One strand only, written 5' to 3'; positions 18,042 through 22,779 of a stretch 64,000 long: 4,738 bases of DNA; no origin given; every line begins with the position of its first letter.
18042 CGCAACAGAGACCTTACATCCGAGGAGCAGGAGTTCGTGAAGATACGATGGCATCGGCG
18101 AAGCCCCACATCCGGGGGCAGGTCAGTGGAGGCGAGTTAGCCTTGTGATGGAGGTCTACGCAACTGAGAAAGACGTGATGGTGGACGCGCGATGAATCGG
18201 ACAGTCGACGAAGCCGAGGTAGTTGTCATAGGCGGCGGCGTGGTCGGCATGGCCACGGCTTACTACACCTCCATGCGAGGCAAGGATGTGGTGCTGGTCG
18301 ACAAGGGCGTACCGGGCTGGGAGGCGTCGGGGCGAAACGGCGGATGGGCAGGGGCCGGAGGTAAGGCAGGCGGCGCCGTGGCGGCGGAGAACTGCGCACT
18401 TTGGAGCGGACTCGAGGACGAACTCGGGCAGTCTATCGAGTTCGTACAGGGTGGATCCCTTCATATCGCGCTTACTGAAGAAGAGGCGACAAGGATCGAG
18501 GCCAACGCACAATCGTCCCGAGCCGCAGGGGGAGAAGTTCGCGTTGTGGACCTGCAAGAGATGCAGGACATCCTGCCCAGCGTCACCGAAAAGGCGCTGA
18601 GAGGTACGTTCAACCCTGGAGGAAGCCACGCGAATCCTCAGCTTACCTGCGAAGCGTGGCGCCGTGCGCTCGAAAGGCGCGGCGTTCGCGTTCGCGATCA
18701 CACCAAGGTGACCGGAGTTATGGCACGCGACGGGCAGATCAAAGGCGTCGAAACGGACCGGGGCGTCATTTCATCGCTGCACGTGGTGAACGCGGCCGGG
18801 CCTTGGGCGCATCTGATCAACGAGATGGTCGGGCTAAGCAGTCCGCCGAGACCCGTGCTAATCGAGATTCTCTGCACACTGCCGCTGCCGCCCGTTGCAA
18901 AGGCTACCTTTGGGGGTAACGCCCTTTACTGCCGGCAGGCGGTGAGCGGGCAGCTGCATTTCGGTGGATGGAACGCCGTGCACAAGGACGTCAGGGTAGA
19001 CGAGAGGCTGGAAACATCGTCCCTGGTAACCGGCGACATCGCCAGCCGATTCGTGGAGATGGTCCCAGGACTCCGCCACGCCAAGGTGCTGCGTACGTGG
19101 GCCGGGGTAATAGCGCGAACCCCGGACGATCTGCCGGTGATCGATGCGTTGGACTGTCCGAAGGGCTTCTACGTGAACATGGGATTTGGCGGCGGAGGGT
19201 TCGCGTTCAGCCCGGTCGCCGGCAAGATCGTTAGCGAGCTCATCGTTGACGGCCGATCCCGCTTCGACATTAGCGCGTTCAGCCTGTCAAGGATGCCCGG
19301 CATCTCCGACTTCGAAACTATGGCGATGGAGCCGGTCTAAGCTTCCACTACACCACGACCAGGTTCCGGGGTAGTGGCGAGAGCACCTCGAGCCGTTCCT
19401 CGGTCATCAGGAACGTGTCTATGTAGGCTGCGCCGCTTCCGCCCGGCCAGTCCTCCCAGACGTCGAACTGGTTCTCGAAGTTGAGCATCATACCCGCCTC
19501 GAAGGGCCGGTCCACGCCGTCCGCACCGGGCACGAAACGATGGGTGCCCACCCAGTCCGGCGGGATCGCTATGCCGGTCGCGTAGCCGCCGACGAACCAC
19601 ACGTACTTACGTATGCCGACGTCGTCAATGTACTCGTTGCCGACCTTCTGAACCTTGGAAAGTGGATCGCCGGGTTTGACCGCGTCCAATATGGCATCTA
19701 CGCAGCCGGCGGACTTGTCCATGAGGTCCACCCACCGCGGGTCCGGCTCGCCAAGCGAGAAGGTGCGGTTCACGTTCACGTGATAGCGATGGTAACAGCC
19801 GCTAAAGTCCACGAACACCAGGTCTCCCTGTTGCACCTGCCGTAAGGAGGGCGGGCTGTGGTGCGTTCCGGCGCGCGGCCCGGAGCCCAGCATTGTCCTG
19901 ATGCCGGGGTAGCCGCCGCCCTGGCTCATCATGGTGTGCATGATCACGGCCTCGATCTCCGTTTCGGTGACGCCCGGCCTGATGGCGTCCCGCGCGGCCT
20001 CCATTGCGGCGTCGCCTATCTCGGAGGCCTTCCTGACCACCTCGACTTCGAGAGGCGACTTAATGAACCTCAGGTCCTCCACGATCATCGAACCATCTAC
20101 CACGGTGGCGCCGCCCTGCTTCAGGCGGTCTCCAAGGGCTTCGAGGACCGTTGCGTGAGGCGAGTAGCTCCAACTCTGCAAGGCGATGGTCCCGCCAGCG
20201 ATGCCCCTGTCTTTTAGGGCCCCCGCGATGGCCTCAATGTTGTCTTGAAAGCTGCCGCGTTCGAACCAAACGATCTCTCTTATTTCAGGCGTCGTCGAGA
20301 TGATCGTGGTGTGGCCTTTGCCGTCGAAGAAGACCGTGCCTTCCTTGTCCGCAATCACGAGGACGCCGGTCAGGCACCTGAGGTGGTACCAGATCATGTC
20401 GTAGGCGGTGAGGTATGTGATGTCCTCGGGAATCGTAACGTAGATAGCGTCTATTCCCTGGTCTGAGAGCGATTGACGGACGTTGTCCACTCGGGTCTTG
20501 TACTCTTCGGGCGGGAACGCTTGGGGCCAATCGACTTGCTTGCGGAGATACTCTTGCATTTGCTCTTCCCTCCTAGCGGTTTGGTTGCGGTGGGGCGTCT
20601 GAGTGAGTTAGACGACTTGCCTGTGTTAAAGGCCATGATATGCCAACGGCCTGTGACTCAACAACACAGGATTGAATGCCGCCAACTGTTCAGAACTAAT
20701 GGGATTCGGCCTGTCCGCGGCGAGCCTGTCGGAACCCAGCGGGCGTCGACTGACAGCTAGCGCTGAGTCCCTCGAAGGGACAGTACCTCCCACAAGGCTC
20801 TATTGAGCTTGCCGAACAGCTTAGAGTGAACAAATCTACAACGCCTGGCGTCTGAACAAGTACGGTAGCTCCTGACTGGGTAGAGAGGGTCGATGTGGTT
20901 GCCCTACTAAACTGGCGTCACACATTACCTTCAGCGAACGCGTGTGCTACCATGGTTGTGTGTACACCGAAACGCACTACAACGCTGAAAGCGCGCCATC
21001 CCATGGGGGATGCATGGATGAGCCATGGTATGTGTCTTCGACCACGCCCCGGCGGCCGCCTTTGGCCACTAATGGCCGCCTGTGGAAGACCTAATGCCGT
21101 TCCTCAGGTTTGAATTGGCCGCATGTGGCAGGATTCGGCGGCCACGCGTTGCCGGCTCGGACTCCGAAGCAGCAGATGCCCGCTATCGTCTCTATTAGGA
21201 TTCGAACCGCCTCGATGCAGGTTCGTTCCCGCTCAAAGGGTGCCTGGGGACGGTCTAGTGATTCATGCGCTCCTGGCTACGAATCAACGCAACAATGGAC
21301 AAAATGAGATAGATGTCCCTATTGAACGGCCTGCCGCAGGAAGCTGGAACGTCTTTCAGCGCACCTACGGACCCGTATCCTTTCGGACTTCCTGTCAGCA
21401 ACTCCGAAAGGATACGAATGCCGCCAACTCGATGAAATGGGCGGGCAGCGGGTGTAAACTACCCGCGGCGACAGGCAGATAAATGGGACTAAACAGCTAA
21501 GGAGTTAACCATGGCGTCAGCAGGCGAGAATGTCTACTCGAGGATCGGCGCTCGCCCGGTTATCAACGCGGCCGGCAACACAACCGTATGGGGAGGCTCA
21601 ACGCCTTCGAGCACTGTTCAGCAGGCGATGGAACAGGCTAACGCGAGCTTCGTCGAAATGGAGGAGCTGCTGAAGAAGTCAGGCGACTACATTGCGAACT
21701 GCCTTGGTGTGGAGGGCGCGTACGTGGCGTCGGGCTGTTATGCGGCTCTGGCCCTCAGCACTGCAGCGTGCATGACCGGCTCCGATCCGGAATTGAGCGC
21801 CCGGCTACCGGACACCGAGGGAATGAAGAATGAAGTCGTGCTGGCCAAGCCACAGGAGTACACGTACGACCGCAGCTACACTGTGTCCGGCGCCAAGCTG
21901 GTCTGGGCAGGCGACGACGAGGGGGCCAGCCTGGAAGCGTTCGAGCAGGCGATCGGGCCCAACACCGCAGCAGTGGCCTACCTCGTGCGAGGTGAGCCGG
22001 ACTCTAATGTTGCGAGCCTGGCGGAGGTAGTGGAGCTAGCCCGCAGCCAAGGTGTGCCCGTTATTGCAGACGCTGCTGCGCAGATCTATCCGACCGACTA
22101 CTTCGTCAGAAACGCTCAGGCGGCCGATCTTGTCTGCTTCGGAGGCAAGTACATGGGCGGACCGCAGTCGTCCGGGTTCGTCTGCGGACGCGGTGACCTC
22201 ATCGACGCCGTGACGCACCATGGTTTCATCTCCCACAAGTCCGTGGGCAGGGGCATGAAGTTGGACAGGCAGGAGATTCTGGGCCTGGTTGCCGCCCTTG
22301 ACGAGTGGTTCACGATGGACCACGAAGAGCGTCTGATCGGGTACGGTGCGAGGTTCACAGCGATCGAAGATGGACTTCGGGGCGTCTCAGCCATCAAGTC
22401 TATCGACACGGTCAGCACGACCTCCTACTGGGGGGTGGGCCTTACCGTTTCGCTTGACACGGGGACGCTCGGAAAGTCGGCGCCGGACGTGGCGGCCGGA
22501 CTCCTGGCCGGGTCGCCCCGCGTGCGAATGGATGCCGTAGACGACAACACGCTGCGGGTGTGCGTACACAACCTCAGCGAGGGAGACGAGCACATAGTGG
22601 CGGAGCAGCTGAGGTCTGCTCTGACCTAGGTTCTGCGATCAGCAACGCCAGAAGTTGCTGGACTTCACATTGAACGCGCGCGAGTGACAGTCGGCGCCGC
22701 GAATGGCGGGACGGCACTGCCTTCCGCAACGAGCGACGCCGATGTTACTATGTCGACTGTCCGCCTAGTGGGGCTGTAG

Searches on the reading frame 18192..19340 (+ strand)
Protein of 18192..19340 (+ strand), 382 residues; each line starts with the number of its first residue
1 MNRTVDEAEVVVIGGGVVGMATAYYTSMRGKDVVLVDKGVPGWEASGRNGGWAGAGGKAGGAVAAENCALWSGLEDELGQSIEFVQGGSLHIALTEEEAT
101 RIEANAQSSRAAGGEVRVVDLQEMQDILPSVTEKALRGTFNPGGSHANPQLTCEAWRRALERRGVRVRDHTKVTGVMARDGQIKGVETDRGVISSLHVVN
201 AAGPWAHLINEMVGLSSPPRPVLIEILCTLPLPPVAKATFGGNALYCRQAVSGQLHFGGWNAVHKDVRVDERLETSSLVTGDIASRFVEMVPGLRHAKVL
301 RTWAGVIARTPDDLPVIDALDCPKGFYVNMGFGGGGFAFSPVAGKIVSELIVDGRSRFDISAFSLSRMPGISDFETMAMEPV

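Call 44: search_protein_families(library=pfam, proteins=[window:18192-19340:+], max_evalue=0.0001)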
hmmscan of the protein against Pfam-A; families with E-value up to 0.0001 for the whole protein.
window:18192-19340:+ (382 aa): 5 families
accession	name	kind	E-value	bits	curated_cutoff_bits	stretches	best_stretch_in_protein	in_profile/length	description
PF01266.30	DAO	-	2.6e-68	231.6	27.9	1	10-350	2-353/353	FAD dependent oxidoreductase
PF03486.20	HI0933_like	-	8.2e-06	25.9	50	0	9-39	2-32/244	HI0933-like protein Rossmann domain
PF07992.20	Pyr_redox_2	-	3.9e-05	23.7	26.1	0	7-37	142-172/291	Pyridine nucleotide-disulphide oxidoreductase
PF13738.12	Pyr_redox_3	-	4.1e-05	23.4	30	0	143-206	74-136/305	Pyridine nucleotide-disulphide oxidoreductase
PF00070.33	Pyr_redox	-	5.4e-05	24.1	22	0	10-37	2-29/82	Pyridine nucleotide-disulphide oxidoreductase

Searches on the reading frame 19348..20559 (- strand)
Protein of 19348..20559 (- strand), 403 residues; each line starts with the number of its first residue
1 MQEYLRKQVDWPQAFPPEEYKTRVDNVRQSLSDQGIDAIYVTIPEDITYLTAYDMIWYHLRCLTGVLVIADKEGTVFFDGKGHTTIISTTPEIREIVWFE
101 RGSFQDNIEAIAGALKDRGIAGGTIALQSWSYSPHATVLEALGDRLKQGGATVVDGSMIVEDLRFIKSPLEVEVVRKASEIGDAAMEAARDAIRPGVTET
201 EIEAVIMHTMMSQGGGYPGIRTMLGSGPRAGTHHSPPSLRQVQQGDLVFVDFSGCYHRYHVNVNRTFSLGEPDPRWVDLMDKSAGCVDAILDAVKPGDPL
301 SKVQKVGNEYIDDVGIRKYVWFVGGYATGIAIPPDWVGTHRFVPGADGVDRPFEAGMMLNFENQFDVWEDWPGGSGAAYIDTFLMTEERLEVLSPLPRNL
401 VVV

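Call 43: search_protein_families(library=pfam, proteins=[window:19348-20559:-], max_evalue=0.0001)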
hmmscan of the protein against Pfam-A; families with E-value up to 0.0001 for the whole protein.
window:19348-20559:- (403 aa): 2 families
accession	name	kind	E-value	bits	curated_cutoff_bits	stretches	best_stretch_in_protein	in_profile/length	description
PF00557.29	Peptidase_M24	-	1.8e-36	126.3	23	1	175-387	3-208/208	Metallopeptidase family M24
PF01321.24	Creatinase_N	-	1.3e-10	42.3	22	1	23-166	1-128/128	Creatinase/Prolidase N-terminal domain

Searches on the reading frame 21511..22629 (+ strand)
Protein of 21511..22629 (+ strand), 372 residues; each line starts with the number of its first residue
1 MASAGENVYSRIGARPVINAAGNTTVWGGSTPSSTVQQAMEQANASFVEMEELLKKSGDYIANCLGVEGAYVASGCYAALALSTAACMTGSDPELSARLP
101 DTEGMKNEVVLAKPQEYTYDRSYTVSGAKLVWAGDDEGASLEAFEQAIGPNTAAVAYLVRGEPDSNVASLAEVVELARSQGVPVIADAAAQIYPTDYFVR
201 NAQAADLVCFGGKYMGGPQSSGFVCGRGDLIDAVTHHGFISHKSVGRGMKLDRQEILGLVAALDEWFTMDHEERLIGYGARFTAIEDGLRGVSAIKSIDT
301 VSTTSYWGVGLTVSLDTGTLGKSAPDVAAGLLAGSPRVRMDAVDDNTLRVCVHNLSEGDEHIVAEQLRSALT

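Call 43: search_protein_families(library=pfam, proteins=[window:21511-22629:+], max_evalue=0.0001)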
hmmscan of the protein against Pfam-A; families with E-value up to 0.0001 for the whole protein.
window:21511-22629:+ (372 aa): 2 families
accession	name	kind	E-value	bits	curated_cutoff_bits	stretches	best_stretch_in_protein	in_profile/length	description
PF00266.25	Aminotran_5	-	1.9e-06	27.6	21.5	1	127-235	113-222/371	Aminotransferase class-V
PF03841.19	SelA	-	8.8e-06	25.4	22.8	1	126-271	111-264/367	L-seryl-tRNA selenium transferase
